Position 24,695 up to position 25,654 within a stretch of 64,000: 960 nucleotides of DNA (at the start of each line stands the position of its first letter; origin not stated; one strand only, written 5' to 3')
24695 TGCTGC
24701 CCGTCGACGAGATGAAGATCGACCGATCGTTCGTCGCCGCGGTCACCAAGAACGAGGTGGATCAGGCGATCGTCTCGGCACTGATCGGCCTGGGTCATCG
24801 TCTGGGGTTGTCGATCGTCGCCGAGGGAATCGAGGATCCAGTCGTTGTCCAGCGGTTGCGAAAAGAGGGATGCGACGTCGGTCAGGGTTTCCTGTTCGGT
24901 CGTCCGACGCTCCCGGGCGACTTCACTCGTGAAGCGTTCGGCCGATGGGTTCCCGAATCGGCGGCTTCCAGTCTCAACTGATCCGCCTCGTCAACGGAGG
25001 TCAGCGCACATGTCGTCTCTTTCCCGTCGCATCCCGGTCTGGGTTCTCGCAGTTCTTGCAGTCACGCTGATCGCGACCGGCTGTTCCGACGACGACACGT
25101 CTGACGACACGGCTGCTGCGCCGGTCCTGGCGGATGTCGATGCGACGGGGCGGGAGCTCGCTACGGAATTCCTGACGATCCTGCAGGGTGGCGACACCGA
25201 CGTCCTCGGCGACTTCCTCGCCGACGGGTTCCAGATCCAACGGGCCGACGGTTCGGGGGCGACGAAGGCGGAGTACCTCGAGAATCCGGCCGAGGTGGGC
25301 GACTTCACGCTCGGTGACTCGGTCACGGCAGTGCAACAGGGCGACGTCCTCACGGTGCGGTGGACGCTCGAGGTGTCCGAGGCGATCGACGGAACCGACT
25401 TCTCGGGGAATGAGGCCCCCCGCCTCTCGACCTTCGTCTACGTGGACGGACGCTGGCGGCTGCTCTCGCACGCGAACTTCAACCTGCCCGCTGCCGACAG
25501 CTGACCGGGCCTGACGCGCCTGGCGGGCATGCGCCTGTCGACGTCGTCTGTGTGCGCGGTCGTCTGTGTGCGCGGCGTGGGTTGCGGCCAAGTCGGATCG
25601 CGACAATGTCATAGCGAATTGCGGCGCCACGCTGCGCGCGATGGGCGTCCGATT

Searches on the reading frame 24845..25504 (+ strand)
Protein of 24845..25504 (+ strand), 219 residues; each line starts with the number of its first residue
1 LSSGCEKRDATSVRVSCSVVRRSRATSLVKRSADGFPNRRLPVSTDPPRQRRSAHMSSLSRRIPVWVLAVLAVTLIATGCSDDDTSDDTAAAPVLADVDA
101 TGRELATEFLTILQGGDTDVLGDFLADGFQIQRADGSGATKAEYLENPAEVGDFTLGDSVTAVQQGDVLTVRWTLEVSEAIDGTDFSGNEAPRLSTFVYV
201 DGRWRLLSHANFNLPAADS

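Call 24: search_protein_families(library=pfam, proteins=[window:24845-25504:+], max_evalue=0.01)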
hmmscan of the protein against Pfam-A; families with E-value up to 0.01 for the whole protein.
window:24845-25504:+ (219 aa): 2 families
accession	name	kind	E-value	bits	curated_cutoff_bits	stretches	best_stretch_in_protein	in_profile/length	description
PF14534.12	DUF4440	-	7.7e-07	30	25.2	1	104-206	3-107/107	Domain of unknown function (DUF4440)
PF12680.13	SnoaL_2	-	0.0059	17.6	27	0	107-204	2-99/102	SnoaL-like domain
